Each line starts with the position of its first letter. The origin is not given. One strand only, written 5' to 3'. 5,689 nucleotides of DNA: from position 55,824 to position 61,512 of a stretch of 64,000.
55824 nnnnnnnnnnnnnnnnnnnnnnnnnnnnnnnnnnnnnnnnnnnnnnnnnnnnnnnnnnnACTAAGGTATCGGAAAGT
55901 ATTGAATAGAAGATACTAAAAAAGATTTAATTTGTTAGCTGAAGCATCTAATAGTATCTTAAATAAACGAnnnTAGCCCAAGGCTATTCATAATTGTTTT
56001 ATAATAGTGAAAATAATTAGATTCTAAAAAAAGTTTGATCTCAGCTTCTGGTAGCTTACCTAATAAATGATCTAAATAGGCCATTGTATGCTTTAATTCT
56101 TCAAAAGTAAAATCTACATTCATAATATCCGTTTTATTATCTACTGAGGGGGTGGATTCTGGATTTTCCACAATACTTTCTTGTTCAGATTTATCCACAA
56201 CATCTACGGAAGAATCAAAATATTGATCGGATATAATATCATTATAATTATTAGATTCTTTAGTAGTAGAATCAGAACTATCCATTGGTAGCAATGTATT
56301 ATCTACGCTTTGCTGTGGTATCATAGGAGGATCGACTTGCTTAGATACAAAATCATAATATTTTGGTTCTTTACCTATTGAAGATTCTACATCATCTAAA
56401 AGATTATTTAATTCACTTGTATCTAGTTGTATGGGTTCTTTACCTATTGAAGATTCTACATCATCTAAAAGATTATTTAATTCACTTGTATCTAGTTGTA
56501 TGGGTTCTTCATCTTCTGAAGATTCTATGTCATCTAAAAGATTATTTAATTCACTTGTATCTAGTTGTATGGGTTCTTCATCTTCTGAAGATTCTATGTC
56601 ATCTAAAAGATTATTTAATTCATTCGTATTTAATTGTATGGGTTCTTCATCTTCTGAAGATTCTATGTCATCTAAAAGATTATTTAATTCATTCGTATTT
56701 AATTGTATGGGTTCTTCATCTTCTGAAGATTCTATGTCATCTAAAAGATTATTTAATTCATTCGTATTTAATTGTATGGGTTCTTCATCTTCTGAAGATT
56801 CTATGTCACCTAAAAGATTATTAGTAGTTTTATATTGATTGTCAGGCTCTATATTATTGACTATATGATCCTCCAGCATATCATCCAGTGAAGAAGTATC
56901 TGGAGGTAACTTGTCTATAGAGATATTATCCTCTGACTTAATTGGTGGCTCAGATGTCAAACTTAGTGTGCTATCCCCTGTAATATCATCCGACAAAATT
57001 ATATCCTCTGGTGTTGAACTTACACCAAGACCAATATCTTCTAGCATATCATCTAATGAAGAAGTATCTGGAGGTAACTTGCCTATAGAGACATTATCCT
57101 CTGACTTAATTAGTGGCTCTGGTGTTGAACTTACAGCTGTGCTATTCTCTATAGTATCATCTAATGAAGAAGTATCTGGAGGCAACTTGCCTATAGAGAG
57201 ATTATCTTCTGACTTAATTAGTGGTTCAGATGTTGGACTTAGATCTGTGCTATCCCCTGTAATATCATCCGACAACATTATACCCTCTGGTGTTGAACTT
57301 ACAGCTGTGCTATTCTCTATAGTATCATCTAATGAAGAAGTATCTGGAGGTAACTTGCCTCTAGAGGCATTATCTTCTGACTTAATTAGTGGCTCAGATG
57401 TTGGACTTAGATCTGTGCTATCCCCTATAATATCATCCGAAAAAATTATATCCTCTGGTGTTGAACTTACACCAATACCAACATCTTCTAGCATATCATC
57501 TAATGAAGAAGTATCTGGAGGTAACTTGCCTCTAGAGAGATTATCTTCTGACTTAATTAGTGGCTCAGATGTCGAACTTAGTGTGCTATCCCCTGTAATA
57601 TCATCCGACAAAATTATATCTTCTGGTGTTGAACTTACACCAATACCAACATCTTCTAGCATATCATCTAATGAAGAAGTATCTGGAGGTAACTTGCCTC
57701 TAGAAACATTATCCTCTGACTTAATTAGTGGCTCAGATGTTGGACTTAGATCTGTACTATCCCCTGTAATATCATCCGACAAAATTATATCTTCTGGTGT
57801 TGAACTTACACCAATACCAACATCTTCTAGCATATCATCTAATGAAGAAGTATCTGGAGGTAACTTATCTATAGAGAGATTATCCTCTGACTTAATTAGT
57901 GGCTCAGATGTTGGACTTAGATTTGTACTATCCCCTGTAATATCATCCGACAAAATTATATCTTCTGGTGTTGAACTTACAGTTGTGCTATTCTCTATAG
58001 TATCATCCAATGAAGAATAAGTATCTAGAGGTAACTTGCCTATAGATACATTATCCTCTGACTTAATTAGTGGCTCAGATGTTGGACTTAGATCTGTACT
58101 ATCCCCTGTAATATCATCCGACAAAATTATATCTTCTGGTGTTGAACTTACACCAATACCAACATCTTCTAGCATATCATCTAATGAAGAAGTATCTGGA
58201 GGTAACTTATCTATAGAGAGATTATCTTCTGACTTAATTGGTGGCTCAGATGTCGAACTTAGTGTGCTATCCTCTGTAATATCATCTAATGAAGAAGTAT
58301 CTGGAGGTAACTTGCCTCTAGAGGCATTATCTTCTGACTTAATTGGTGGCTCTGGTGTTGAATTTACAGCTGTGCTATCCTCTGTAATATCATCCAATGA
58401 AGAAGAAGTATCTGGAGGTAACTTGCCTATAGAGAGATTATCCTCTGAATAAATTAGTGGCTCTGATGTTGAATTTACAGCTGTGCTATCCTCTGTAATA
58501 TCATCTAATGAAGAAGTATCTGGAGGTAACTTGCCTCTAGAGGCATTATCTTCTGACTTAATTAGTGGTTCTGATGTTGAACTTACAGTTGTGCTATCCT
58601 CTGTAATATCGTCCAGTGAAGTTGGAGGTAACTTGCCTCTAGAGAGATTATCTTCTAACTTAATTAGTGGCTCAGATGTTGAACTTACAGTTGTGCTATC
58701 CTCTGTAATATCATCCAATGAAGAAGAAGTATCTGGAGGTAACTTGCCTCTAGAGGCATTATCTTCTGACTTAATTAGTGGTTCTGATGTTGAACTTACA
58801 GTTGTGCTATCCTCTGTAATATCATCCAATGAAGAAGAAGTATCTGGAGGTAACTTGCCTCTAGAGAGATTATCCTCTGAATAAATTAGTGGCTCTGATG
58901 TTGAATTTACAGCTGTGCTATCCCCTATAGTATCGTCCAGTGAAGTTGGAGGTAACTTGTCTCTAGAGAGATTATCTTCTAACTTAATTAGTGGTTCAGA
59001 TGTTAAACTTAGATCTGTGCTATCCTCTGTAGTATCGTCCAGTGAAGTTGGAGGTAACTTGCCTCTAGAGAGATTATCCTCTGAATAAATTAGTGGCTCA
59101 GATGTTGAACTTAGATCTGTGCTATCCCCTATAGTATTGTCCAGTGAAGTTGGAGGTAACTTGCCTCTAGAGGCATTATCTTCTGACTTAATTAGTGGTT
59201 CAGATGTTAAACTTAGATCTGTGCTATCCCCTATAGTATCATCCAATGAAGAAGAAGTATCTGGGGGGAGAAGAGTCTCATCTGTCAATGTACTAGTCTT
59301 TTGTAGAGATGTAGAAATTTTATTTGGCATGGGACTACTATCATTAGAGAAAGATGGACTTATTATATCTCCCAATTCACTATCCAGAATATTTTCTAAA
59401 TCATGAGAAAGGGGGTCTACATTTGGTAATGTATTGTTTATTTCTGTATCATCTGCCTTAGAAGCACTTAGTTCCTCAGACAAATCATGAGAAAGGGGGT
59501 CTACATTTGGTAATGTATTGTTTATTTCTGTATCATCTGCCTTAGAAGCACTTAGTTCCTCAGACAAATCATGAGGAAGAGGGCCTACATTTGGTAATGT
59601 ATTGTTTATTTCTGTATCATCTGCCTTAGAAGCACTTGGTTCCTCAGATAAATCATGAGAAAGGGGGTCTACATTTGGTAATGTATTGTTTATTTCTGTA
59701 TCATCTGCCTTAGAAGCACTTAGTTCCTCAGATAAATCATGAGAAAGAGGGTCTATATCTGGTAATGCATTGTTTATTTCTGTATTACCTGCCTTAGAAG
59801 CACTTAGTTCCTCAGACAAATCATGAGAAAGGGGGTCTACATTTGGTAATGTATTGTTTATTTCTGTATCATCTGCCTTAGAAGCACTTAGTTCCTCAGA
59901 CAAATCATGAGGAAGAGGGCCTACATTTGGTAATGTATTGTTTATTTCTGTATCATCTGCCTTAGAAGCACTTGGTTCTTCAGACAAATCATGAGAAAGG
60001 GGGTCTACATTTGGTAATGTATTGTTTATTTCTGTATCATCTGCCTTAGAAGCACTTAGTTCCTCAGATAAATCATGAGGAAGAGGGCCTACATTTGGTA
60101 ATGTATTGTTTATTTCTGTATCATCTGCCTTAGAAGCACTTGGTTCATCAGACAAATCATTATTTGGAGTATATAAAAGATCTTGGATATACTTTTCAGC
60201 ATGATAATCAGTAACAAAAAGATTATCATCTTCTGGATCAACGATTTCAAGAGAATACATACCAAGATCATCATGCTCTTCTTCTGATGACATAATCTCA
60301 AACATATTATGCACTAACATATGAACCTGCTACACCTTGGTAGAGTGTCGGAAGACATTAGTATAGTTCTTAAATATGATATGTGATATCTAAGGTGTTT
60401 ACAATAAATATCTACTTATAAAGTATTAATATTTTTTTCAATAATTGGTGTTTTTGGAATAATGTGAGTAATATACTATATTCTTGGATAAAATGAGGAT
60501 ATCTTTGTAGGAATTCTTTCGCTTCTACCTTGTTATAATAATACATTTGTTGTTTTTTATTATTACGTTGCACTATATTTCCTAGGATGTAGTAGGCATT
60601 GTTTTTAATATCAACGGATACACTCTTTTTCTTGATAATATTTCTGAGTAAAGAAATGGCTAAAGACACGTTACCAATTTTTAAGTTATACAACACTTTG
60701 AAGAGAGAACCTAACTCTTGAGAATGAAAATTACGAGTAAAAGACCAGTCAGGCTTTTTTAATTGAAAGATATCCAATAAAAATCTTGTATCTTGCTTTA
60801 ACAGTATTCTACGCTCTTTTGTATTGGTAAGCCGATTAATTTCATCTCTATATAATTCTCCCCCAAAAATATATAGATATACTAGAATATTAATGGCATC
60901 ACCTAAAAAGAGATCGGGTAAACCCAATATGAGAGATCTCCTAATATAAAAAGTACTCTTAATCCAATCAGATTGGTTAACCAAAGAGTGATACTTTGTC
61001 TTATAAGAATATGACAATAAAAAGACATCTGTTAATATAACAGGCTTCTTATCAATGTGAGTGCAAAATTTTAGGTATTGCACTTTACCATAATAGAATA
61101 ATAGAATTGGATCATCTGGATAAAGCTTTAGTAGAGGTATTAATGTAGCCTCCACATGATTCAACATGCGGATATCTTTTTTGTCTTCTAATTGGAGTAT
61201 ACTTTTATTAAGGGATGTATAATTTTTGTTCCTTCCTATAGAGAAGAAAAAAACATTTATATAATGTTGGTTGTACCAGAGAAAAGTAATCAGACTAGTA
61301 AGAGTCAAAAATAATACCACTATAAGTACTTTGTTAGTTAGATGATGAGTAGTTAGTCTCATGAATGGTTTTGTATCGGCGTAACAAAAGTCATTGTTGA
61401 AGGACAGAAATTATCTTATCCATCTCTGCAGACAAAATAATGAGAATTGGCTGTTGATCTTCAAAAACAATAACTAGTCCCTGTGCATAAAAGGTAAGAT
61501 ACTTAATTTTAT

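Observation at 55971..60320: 1449-aa hyper-acidic, signal-less protein assembled from three unrelated near-identical tandem arrays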

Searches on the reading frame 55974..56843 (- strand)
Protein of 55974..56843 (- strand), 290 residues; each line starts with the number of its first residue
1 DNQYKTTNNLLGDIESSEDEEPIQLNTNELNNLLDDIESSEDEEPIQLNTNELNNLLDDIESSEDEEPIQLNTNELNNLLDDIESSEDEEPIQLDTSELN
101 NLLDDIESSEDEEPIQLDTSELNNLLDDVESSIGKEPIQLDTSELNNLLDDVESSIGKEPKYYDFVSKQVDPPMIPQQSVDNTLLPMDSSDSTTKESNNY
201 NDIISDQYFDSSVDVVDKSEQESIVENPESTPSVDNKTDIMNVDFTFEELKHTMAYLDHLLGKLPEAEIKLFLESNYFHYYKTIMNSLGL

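Call 80: predict_structure(alignment_id=A6)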
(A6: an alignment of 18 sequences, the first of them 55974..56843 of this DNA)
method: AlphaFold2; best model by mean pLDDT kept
length: 290 residues; sequences in the alignment: 18
mean_pLDDT: 58.4   pTM: 0.22
mean pLDDT of the five models: 58.4, 57.2, 56.8, 55.5, 55.4
residues with pLDDT >= 90: 6; 70-90: 59; 50-70: 127; < 50: 98
segments of 3 or more residues with pLDDT < 50: 5-9, 11-13, 15-18, 39-43, 164-171, 176-239
pLDDT, mean of each block of 10 residues (from residue 1): 47 47 65 58 52 64 57 71 56 60 57 65 69 55 67 59 48 48 41 39 40 38 38 40 69 86 89 89 82
secondary structure, 60 per line:
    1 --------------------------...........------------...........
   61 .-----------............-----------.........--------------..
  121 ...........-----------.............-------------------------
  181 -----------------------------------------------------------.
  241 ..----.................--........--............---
elements in order: H27-37 H50-61 H73-84 H96-104 H119-131 H143-155 H247-263 H266-273 H276-287

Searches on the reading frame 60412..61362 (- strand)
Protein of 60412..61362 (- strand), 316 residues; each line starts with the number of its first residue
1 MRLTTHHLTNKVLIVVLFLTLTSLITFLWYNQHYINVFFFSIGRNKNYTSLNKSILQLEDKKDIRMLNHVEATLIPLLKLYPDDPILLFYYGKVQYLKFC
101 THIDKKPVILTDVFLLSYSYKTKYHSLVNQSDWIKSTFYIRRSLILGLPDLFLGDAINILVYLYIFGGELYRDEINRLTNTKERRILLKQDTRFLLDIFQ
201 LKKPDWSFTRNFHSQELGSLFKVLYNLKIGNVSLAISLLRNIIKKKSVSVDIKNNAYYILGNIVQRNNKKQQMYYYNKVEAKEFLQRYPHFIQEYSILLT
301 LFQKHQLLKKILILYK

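Call 6: search_protein_families(library=pfam, proteins=[window:60412-61362:-], max_evalue=0.1)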
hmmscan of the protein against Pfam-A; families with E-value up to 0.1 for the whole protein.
window:60412-61362:- (316 aa): 0 families

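Call 8: search_protein_families(library=ncbifam, proteins=[window:60412-61362:-], max_evalue=1)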
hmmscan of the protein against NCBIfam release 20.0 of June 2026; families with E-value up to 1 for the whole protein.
window:60412-61362:- (316 aa): 1 family
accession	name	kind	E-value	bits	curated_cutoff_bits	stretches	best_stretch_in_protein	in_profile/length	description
NF047507.1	TPR_BatC_Lepto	exception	0.004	16.7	175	1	227-272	69-114/214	TPR repeat-containing protein BatC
